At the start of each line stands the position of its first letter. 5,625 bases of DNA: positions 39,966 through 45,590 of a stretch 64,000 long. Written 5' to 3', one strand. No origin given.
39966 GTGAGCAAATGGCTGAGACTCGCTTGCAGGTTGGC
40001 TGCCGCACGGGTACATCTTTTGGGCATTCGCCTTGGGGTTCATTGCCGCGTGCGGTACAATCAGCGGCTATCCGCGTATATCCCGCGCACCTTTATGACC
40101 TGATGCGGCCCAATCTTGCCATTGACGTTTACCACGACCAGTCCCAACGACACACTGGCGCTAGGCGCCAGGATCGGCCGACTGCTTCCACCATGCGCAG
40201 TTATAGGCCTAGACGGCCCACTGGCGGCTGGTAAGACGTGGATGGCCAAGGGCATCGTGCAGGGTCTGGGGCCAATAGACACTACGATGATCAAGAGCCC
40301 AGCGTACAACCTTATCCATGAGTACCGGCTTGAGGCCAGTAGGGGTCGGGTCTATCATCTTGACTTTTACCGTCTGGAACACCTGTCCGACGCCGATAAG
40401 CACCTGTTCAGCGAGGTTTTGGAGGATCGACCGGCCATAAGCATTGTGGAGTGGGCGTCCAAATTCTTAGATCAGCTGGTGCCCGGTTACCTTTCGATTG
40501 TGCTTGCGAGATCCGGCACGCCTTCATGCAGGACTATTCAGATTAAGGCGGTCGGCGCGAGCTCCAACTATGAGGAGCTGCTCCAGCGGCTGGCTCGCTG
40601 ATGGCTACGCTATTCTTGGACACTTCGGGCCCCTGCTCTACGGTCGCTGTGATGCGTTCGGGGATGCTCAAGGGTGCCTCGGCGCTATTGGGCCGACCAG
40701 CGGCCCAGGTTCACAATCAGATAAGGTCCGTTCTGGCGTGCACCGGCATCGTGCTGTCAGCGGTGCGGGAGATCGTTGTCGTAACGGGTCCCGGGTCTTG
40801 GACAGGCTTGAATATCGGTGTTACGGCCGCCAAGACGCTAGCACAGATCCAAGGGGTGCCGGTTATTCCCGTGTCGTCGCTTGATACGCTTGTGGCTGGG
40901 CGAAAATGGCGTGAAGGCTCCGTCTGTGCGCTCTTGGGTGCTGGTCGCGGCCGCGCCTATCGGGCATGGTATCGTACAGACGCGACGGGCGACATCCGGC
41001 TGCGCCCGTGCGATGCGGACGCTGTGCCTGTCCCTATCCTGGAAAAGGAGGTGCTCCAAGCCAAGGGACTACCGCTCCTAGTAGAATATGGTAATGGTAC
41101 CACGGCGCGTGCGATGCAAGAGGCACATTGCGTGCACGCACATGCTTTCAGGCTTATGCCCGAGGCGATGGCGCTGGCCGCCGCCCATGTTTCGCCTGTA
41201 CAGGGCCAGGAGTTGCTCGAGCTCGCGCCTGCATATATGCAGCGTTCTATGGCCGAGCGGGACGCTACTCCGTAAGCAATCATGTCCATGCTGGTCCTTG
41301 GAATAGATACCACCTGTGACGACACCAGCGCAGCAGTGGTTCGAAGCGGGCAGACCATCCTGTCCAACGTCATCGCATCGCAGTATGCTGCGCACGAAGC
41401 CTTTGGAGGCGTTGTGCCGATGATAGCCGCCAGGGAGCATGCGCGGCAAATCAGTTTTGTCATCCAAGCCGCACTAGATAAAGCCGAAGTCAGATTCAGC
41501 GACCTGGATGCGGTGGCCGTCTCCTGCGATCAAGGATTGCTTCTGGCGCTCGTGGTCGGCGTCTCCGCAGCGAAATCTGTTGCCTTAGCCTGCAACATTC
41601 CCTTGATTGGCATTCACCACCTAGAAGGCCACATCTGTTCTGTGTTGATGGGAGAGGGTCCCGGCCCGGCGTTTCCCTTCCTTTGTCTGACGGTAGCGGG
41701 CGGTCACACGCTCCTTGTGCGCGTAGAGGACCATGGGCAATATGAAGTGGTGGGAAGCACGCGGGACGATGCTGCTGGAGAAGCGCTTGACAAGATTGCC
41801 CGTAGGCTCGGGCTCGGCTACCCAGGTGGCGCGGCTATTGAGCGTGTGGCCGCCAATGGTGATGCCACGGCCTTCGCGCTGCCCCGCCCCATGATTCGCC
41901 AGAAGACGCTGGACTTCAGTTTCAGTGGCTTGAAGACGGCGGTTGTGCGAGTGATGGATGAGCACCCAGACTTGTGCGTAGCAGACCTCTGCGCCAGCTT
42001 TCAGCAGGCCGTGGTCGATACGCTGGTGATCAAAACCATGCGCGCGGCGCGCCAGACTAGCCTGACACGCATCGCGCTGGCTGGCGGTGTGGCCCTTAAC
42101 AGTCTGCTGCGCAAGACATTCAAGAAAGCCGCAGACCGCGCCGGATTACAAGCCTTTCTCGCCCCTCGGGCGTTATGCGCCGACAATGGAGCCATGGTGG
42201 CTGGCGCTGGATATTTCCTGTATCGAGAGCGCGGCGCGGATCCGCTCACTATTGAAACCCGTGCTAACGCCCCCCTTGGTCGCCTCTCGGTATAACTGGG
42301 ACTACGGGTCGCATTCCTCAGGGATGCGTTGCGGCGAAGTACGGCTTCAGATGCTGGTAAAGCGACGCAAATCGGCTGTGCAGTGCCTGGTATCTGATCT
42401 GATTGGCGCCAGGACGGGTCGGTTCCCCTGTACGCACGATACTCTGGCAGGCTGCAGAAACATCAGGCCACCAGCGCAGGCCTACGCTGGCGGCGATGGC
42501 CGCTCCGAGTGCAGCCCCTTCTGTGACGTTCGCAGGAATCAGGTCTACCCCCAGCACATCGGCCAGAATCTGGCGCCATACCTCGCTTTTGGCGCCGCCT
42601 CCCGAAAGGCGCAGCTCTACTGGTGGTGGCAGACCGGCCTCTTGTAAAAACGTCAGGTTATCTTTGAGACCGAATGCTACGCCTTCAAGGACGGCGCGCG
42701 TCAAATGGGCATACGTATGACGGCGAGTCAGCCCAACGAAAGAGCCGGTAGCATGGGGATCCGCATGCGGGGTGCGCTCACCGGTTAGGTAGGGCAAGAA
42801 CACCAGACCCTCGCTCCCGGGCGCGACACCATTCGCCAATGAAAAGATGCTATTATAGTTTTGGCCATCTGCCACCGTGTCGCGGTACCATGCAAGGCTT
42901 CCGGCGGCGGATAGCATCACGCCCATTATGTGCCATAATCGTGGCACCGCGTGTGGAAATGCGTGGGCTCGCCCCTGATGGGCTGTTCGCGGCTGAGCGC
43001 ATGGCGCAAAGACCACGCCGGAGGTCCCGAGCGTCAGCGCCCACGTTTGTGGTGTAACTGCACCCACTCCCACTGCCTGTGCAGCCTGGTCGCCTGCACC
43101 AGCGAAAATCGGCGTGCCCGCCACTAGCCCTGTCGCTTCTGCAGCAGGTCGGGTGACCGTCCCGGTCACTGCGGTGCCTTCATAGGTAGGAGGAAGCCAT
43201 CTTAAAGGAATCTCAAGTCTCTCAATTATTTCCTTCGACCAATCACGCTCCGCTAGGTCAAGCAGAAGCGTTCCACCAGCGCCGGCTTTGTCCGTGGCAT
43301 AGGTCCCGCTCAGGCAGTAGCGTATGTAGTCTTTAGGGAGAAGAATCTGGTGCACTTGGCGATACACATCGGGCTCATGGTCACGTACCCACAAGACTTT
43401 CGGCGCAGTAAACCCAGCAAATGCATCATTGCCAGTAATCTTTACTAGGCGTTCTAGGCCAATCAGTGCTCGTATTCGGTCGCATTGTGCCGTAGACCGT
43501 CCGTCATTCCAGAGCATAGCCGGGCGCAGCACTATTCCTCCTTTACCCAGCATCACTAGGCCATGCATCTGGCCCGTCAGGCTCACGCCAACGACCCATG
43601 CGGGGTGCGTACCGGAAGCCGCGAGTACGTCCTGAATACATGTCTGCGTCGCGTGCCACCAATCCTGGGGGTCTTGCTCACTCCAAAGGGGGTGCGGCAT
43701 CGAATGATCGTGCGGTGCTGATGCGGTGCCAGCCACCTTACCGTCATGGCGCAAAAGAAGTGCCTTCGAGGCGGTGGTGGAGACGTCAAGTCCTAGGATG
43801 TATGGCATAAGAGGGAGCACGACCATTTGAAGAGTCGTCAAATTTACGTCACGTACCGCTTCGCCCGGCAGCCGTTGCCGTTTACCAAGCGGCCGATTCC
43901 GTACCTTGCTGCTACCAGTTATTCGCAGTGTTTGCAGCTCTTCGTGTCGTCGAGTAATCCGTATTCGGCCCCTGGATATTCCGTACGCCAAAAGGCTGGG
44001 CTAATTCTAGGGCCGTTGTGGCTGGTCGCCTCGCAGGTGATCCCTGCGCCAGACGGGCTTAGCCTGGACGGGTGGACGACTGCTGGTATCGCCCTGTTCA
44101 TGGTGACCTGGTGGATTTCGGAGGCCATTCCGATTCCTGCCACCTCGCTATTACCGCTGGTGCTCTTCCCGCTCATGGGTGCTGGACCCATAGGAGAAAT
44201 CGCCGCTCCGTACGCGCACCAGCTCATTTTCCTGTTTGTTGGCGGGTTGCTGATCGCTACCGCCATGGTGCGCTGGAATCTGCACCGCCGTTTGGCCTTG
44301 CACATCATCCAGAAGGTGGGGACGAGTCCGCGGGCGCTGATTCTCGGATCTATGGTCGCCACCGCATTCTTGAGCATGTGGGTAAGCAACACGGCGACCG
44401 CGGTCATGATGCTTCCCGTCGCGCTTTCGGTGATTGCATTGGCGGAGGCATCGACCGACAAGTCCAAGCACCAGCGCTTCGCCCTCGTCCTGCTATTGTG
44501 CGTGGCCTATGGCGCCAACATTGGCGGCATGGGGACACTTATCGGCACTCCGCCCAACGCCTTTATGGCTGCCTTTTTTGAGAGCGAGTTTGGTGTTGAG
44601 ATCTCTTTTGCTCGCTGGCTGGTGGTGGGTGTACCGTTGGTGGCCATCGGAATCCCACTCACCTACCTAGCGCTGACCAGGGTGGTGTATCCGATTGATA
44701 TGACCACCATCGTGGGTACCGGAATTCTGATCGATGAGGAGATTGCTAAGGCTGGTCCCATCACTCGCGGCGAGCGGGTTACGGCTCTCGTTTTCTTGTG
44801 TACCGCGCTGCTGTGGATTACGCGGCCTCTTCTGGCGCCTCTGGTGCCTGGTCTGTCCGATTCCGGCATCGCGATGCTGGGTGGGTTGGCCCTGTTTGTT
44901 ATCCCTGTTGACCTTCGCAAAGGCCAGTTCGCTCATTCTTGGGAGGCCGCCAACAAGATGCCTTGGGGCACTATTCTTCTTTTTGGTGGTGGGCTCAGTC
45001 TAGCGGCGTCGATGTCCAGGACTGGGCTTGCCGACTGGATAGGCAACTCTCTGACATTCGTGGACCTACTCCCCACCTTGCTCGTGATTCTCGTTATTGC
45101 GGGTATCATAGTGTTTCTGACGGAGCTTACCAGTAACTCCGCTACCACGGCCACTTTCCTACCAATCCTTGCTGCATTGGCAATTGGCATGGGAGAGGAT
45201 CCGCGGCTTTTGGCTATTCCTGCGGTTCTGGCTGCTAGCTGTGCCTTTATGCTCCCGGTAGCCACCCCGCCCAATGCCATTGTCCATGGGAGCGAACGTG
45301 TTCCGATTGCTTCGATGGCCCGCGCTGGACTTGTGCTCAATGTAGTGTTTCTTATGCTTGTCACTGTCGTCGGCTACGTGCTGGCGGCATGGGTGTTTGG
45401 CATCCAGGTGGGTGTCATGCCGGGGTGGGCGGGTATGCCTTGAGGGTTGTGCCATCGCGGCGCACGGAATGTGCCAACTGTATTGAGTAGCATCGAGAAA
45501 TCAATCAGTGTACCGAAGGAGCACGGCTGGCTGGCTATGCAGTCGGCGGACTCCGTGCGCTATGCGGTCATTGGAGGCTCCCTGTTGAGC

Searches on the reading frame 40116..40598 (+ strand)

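Call 90: search_protein_families(library=pfam, proteins=[window:40116-40598:+], max_evalue=0.001)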
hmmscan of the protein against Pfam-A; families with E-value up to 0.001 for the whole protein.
window:40116-40598:+ (161 aa): 1 family
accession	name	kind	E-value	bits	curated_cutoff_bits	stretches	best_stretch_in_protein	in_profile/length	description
PF02367.23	TsaE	-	2.3e-27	95.9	26.6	1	8-132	2-120/128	Threonylcarbamoyl adenosine biosynthesis protein TsaE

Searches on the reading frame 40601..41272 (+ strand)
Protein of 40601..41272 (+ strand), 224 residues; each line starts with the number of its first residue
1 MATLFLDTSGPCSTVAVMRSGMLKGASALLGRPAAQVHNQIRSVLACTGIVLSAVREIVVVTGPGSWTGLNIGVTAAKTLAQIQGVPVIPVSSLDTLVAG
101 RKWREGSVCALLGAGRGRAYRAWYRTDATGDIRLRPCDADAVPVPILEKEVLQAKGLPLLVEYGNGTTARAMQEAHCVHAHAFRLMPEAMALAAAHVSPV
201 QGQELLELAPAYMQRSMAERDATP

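Call 90: search_protein_families(library=pfam, proteins=[window:40601-41272:+], max_evalue=0.001)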
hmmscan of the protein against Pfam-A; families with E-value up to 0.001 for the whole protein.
window:40601-41272:+ (224 aa): 1 family
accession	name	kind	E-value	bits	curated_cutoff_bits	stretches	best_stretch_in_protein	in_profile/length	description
PF00814.31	TsaD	-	1.6e-16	61.3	24.8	1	39-125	35-127/264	tRNA N6-adenosine threonylcarbamoyltransferase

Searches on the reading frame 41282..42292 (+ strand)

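Call 90: search_protein_families(library=pfam, proteins=[window:41282-42292:+], max_evalue=0.001)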
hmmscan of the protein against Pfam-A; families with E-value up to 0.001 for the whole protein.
window:41282-42292:+ (337 aa): 3 families
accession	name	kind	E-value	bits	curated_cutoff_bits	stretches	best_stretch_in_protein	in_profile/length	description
PF00814.31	TsaD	-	3.5e-86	289.6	24.8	1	25-307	1-263/264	tRNA N6-adenosine threonylcarbamoyltransferase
PF22521.2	HypF_C_2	-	3.3e-09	37.3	27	1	181-303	116-236/241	Carbamoyltransferase, Kae1-like Domain, second subdomain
PF02543.21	Carbam_trans_N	-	0.00045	20.2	24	0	214-275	261-315/346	Carbamoyltransferase N-terminus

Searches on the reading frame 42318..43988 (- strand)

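Call 90: search_protein_families(library=pfam, proteins=[window:42318-43988:-], max_evalue=0.001)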
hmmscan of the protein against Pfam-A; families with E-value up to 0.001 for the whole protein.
window:42318-43988:- (556 aa): 2 families
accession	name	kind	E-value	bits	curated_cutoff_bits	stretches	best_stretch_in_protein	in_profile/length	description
PF00370.27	FGGY_N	-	3.9e-68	230.1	28.8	1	63-307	1-245/245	FGGY family of carbohydrate kinases, N-terminal domain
PF02782.22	FGGY_C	-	1e-36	127.1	27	1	317-503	2-197/198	FGGY family of carbohydrate kinases, C-terminal domain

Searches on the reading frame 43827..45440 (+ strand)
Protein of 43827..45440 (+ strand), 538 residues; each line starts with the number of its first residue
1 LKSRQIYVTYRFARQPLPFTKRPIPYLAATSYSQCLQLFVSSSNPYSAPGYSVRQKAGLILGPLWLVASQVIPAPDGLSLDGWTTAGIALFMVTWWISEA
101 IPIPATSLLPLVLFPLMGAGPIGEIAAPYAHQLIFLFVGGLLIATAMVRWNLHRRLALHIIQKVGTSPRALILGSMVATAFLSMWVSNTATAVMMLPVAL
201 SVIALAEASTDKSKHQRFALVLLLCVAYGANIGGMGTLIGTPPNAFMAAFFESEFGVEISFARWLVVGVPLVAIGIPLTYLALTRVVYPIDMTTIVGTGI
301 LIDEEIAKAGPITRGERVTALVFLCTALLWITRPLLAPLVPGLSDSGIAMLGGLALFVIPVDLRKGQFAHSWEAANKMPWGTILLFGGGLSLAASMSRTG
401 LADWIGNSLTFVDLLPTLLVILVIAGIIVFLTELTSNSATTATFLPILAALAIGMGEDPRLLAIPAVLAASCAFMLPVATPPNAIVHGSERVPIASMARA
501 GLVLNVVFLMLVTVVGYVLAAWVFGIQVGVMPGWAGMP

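Call 90: search_protein_families(library=pfam, proteins=[window:43827-45440:+], max_evalue=0.001)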
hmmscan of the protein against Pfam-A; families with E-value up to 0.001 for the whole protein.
window:43827-45440:+ (538 aa): 2 families
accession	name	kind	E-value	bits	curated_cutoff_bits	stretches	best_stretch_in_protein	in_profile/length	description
PF00939.25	Na_sulph_symp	-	1.1e-74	252.6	27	1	69-523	17-469/472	Sodium:sulfate symporter transmembrane region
PF03600.22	CitMHS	-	1e-58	199.5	31.9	1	94-459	2-326/336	Citrate transporter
